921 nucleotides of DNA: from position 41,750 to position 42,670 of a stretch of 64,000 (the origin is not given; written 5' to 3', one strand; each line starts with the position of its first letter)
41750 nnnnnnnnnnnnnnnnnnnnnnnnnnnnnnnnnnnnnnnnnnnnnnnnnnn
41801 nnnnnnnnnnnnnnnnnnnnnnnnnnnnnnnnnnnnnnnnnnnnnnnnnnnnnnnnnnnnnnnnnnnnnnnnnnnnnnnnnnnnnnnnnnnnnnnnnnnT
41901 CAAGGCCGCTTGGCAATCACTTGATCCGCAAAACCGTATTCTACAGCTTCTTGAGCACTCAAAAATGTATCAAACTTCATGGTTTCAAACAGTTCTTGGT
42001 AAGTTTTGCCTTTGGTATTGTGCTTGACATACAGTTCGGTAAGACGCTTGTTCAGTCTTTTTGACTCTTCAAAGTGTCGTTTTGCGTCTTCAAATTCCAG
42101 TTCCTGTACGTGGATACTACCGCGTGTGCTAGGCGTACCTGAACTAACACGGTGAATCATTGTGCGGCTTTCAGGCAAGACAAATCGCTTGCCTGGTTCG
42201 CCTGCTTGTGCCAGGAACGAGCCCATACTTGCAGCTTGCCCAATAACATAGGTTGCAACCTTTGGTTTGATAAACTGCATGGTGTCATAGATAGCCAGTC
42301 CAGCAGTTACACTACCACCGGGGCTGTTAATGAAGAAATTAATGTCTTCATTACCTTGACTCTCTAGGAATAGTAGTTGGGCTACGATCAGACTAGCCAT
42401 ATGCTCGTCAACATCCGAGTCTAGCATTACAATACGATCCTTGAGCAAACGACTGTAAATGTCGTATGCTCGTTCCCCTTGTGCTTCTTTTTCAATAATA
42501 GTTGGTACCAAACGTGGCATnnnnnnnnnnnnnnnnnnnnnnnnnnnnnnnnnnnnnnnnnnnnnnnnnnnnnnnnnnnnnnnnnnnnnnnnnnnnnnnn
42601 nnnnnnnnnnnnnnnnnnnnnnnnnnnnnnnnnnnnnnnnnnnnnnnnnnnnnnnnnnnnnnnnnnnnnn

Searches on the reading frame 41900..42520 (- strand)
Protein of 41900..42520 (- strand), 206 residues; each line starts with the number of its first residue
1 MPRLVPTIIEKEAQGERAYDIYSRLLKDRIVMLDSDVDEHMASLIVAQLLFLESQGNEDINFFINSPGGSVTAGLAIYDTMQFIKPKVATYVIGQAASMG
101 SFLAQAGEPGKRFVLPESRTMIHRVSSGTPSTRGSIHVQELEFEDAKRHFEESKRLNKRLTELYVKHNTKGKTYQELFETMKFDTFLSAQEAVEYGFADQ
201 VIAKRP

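Call 3: search_protein_families(library=pfam, proteins=[window:41900-42520:-], max_evalue=1)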
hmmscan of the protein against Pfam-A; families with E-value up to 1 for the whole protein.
window:41900-42520:- (206 aa): 4 families
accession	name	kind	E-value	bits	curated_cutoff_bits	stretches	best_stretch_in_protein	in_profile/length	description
PF00574.28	CLP_protease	-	3.3e-62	210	20.2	1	14-204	2-181/182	Clp protease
PF25145.1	NfeD1b_N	-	2.6e-06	27.6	40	1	31-105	5-79/189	NfeD1b, N-terminal domain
PF22208.1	Cas_Csm6_CARF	-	0.11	12.7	27.5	0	118-141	35-58/106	Cas_Csm6 CARF domain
PF01515.24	PTA_PTB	-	0.13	12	24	1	151-202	71-121/319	Phosphate acetyl/butaryl transferase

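Call 4: search_protein_families(library=phrogs, proteins=[window:41900-42520:-], max_evalue=0.01)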
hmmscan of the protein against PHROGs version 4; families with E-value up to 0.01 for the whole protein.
window:41900-42520:- (206 aa): 11 families
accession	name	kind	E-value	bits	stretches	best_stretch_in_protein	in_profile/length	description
phrog_94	-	head and packaging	1.1e-42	148.4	1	10-204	62-252/622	head maturation protease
phrog_133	-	head and packaging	1.4e-24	87.8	1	52-204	42-181/668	head maturation protease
phrog_2976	-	head and packaging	1.4e-23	85.3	1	40-204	36-184/394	head maturation protease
phrog_1684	-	head and packaging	2.4e-19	70.9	1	52-202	67-203/284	head maturation protease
phrog_3348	-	unknown function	1.8e-14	54.9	1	57-203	67-199/386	-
phrog_53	-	head and packaging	7.5e-12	46.2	1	53-202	113-279/583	head maturation protease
phrog_1827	-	other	1.8e-11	44.8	1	55-138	49-131/202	ATP-dependent protease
phrog_5410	-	other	5.5e-06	26.8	1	53-152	51-145/323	ATP-dependent protease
phrog_13984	-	unknown function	9.9e-06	26.7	1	59-108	62-111/123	-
phrog_23753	-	head and packaging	0.00013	22.7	1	55-129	39-111/298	head maturation protease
phrog_20705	-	head and packaging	0.0024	17.2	1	59-206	212-350/690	virion structural protein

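Call 6: search_dna_similar(query=window:41900-42520:-, collection=phages, mode=protein, max_rows=30)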
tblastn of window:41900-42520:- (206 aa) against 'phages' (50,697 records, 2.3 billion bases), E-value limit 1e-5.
Records with a match: 1396; places in all: 1417; records where one place covers at least 80% of the query: 379.
Best place of each record, by identity: 60-80% 11; <60% 1385.
By first word of the organism name: Mycobacterium 326; Streptococcus 195; Vibrio 131; Paenibacillus 102; Gordonia 85; Staphylococcus 68; Pseudomonas 65; Bacillus 57; Escherichia 55; Bacteriophage 42; and 60 more.
By host as written in the record: Mycobacterium smegmatis mc2 155 212; - 189; Gordonia terrae 3612 67; Mycobacterium smegmatis mc#155 49; Paenibacillus larvae 37; Pseudomonas aeruginosa 35; Staphylococcus aureus 27; Escherichia coli 26; and 416 more.
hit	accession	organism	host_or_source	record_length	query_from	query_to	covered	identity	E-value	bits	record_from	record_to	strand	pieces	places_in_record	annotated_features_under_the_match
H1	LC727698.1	Pseudomonas phage sp. 30-3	Pseudomonas aeruginosa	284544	4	201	96%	62.3%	5e-74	248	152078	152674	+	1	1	clpP: ATP-dependent Clp protease proteolytic subunit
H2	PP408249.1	Pseudomonas phage vB_Pa-PAC2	Pseudomonas aeruginosa PAO1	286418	4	201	96%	62.3%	5e-74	248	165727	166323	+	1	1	ATP-dependent Clp protease proteolytic subunit ClpP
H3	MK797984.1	Pseudomonas phage vB_PaeM_PA5oct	-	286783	4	201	96%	62.3%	5e-74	248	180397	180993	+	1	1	ATP-dependent Clp protease proteolytic subunit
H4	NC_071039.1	Pseudomonas phage vB_PaeM_PA5oct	-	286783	4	201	96%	62.3%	5e-74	248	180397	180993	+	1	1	head maturation protease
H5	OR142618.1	Pseudomonas phage Callisto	Pseudomonas aeruginosa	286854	4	201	96%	62.3%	5e-74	248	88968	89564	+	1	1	clpP: ATP-dependent Clp protease proteolytic subunit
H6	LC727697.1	Pseudomonas phage sp. 30-2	Pseudomonas aeruginosa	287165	4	201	96%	62.3%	5e-74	248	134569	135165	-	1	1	clpP: ATP-dependent Clp protease proteolytic subunit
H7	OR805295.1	Pseudomonas phage Paride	Pseudomonas aeruginosa PAO1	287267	4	201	96%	62.3%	5e-74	248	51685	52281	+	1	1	head maturation protease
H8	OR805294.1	Pseudomonas phage Ettore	Pseudomonas aeruginosa PAO1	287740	4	201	96%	62.3%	5e-74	248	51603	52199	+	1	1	head maturation protease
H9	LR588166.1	Pseudomonas phage vB_PaeM_MIJ3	-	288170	4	201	96%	62.3%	5e-74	248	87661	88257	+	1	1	clpP: ATP-dependent Clp protease proteolytic subunit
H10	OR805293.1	Pseudomonas phage Deifobo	Pseudomonas aeruginosa PAO1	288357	4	201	96%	62.3%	5e-74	248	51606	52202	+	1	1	head maturation protease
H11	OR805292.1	Pseudomonas phage Cassandra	Pseudomonas aeruginosa PAO1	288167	4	201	96%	62.3%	5e-74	248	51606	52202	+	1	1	head maturation protease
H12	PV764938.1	Sinorhizobium phage Phosso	Sinohrizobium meliloti NRRL L-50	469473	4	202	97%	53.5%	4e-62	213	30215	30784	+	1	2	ATP-dependent Clp protease proteolytic subunit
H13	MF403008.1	Agrobacterium phage Atu_ph07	Agrobacterium tumefaciens C58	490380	4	205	98%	51.7%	5e-64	219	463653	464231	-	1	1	ATP-dependent Clp protease proteolytic subunit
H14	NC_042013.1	Agrobacterium phage Atu_ph07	Agrobacterium tumefaciens C58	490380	4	205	98%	51.7%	5e-64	219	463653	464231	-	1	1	head maturation protease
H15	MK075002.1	Staphylococcus phage phiSP38-1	Staphylococcus pseudintermedius 14-29-38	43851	4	202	97%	52.2%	4e-54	191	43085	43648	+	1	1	ATP-dependent Clp protease proteolytic subunit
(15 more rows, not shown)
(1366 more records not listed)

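Call 8: get_annotated_region(hit=H3, flank=4000)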
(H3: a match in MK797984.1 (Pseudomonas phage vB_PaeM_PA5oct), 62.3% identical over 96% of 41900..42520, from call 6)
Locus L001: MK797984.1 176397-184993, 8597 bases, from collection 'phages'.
description: Pseudomonas phage vB_PaeM_PA5oct, complete genome.
organism: Pseudomonas phage vB_PaeM_PA5oct (NCBI taxid 2163605)
taxonomy: Viruses; Duplodnaviria; Heunggongvirae; Uroviricota; Caudoviricetes; Arenbergviridae; Wroclawvirus; Wroclawvirus PA5oct
host: -; source: -; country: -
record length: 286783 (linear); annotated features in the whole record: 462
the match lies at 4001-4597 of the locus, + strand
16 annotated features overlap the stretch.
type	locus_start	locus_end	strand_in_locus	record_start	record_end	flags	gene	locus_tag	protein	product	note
CDS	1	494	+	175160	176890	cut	-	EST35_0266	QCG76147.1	cell division protein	ESI-MS/MS; cell division protein FtsH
CDS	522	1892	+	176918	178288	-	-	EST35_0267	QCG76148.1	putative DNA ligase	ESI-MS/MS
CDS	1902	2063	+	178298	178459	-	-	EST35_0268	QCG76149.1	hypothetical protein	-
CDS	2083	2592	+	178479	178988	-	-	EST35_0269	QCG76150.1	hypothetical protein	ESI-MS/MS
CDS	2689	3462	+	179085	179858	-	-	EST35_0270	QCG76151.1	DNA polymerase III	-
CDS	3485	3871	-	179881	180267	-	-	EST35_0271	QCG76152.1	hypothetical protein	-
CDS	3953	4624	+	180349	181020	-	-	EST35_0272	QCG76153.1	ATP-dependent Clp protease proteolytic subunit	ESI-MS/MS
CDS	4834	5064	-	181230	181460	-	-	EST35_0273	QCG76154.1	hypothetical protein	-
CDS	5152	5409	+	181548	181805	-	-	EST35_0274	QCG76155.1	hypothetical protein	-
CDS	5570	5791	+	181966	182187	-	-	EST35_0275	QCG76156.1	hypothetical protein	-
CDS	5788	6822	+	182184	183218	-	-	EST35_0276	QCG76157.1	hypothetical protein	-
CDS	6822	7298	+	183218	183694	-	-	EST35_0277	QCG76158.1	hypothetical protein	-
CDS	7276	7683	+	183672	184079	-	-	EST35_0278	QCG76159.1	MazG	ESI-MS/MS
CDS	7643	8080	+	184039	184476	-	-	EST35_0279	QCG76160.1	hypothetical protein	-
CDS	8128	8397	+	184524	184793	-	-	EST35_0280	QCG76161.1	hypothetical protein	-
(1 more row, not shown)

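Call 9: get_annotated_region(hit=H12, flank=4000)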
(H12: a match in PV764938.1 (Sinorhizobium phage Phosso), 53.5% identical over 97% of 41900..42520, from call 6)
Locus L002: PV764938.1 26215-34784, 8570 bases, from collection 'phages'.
description: Sinorhizobium phage Phosso, complete genome.
organism: Sinorhizobium phage Phosso (NCBI taxid 3435197)
taxonomy: Viruses
host: Sinohrizobium meliloti NRRL L-50; source: soil; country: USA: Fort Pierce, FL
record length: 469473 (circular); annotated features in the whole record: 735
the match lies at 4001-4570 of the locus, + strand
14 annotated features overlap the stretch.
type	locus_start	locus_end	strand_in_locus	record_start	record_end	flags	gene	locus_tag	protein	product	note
tRNA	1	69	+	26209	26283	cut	-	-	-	tRNA-Gly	tRNA-Gly(tcc)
CDS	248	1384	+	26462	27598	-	-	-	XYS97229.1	ornithine/lysine decarboxylase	69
CDS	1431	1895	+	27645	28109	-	-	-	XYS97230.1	hypothetical protein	70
CDS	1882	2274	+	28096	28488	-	-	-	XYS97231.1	hypothetical protein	71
CDS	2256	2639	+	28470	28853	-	-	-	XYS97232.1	hypothetical protein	72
CDS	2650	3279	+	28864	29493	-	-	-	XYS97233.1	hypothetical protein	73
CDS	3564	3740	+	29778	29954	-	-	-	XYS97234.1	hypothetical protein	74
CDS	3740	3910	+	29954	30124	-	-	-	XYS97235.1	hypothetical protein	75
CDS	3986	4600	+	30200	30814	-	-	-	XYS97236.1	ATP-dependent Clp protease proteolytic subunit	76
CDS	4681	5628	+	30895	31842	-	-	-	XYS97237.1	hypothetical protein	77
CDS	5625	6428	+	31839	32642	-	-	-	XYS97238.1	NAD kinase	78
CDS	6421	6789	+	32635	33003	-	-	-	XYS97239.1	hypothetical protein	79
CDS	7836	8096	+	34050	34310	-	-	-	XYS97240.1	hypothetical protein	81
CDS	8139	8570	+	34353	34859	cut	-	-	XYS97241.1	hypothetical protein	82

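Call 12: search_solved_structures(query=window:41900-42520:-, show_alignments=2, max_evalue=1e-20)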
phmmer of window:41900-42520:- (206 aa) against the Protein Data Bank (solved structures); distinct sequences matched with E-value up to 1e-20: 103 (the best 60 are shown).
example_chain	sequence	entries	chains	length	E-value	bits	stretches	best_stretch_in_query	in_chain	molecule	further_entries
8r04_A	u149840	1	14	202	8.9e-58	198.6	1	2-205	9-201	ATP-dependent Clp protease proteolytic subunit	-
6vfs_L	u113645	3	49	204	6e-55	189.4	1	4-205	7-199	ATP-dependent Clp protease proteolytic subunit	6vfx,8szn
7kr2_A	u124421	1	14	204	6e-55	189.4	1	4-205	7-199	ATP-dependent Clp protease proteolytic subunit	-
5dkp_A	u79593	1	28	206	6.3e-55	189.3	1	4-205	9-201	ATP-dependent Clp protease proteolytic subunit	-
6w9t_A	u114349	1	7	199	6.9e-55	189.2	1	4-205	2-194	ATP-dependent Clp protease proteolytic subunit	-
6nah_A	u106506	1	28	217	7.5e-55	189.1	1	4-205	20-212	ATP-dependent Clp protease proteolytic subunit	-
6naq_A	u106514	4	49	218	7.7e-55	189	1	4-205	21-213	ATP-dependent Clp protease proteolytic subunit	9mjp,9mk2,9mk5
6naw_A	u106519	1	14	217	1.6e-54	188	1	4-205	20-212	ATP-dependent Clp protease proteolytic subunit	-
8r05_A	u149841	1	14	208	3.6e-54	186.8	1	4-205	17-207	ATP-dependent Clp protease proteolytic subunit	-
6nay_A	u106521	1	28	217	5.7e-54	186.2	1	4-205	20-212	ATP-dependent Clp protease proteolytic subunit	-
3mt6_R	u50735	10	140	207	6.4e-54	186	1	4-205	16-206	ATP-dependent Clp protease proteolytic subunit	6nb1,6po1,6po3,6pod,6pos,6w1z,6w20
1tyf_A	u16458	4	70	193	7.1e-54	185.9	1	4-205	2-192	CLP PEPTIDASE | ATP-dependent Clp protease proteolytic subunit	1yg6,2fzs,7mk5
3hln_A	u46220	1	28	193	7.8e-54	185.7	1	4-205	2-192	ATP-dependent Clp protease proteolytic subunit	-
7uiv_H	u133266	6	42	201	8.2e-54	185.7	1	4-205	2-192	ATP-dependent Clp protease proteolytic subunit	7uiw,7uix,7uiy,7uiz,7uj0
6uqe_G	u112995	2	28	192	8.6e-54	185.6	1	4-204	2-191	ATP-dependent Clp protease proteolytic subunit | ATP-dependent Clp endopeptidase proteolytic subunit ClpP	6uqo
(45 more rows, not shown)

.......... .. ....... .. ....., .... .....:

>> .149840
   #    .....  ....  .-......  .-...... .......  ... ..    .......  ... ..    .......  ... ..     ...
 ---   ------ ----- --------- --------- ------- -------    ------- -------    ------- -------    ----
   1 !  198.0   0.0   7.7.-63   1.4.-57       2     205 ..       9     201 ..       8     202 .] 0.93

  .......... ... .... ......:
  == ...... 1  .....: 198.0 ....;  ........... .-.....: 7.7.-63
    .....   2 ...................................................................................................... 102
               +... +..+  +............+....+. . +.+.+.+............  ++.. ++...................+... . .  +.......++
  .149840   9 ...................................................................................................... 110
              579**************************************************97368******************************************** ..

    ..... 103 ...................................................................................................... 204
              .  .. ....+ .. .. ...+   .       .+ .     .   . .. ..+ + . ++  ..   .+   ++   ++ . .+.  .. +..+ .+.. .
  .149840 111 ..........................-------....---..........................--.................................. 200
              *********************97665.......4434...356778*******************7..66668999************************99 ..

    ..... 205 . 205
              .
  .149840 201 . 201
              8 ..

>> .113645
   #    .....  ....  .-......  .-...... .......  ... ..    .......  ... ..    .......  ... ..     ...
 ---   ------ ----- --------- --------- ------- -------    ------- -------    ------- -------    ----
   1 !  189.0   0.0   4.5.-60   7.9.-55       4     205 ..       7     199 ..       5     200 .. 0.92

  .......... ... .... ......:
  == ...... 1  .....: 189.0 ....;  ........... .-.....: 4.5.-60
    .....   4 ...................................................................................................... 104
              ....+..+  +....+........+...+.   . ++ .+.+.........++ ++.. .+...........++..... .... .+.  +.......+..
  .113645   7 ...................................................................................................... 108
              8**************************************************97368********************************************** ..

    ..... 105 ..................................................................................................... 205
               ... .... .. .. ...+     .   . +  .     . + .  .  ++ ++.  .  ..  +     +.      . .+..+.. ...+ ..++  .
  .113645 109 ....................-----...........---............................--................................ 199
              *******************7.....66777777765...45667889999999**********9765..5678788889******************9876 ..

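Call 69: find_related_loci(query=A4, collection=viral_contigs, flank=3000)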
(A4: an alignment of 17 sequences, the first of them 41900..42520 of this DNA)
Query A4 (206 aa) in viral_contigs; peptide patterns used: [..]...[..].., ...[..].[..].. (x = any residue, [..] = any of these).
599 stretches matched a pattern (row limit reached: there are more); 576 encode a relative of the query (tblastn E <= 1e-3); the best 80 are kept; 80 distinct loci.
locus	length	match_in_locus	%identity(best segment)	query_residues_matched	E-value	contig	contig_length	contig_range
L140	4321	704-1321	88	1-206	7e-125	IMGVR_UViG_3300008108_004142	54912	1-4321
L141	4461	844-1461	85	1-206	1e-121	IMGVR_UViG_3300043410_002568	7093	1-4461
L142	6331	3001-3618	85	1-206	2e-121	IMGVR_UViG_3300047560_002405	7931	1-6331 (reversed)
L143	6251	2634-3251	85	1-206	3e-121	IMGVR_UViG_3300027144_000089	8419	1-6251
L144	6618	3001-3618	83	1-206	2e-120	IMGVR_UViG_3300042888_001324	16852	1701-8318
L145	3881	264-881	83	1-206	4e-121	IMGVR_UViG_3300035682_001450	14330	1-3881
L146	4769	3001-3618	84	1-206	2e-120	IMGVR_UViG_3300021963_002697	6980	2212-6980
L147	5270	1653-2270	84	1-206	1e-120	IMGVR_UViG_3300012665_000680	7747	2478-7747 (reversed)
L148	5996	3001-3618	83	1-206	5e-120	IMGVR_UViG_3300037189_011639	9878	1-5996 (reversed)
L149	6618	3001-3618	83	1-206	5e-120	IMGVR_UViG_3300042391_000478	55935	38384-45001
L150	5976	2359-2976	83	1-206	3e-119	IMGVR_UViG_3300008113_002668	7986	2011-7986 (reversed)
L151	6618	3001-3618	83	1-206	2e-119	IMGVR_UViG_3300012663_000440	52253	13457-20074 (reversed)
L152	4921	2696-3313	83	1-206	2e-119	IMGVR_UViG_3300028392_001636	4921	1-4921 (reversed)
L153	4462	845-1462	83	1-206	7e-119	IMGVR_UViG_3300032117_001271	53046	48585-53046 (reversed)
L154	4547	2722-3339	83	1-206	1e-119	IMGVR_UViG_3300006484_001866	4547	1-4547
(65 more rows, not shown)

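Call 80: search_protein_families(library=ncbifam, proteins=[window:41900-42520:-], max_evalue=0.1)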
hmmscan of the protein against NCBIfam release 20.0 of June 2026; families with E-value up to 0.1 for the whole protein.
window:41900-42520:- (206 aa): 11 families
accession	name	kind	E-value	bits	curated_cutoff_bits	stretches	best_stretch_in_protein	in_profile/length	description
NF001368.0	PRK00277.1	subfamily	2.8e-70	236.3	249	1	3-205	7-198/203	ATP-dependent Clp protease proteolytic subunit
TIGR00493.1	clpP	equivalog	2.9e-64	216.4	308.6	1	4-204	3-192/192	ATP-dependent Clp endopeptidase proteolytic subunit ClpP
NF011090.0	PRK14513.1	equivalog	1.1e-55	188.6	347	1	4-205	3-193/201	ATP-dependent Clp protease proteolytic subunit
NF009205.0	PRK12553.1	subfamily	4.4e-55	186.5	228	1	5-204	14-204/211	ATP-dependent Clp protease proteolytic subunit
NF009203.0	PRK12551.1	equivalog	4.4e-50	170.1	359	1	4-206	1-192/196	ATP-dependent Clp protease proteolytic subunit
NF011091.0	PRK14514.1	equivalog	5.6e-44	150.4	361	1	4-205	30-220/221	ATP-dependent Clp endopeptidase proteolytic subunit ClpP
NF011089.0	PRK14512.1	equivalog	5.9e-27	94.7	251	1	20-205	20-194/200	ATP-dependent Clp protease proteolytic subunit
NF009204.0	PRK12552.1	equivalog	7.9e-25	87.6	263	1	20-204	22-214/225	ATP-dependent Clp protease proteolytic subunit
NF045542.1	Clp_rel_HeadMat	equivalog_domain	6.8e-24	84.7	120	1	42-201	20-165/165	head maturation protease, ClpP-related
NF045540.1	scaf_prot_MCP1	exception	2.3e-23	82.8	475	1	55-203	28-162/652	ClpP-like prohead protease/major capsid protein fusion protein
TIGR00706.1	SppA_dom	equivalog_domain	0.0019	17.9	155.45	1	63-107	38-84/208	signal peptide peptidase SppA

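Call 81: search_protein_families(library=padloc, proteins=[window:41900-42520:-], max_evalue=0.01)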
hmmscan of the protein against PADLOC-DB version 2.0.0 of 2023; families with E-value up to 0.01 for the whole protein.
window:41900-42520:- (206 aa): 0 families
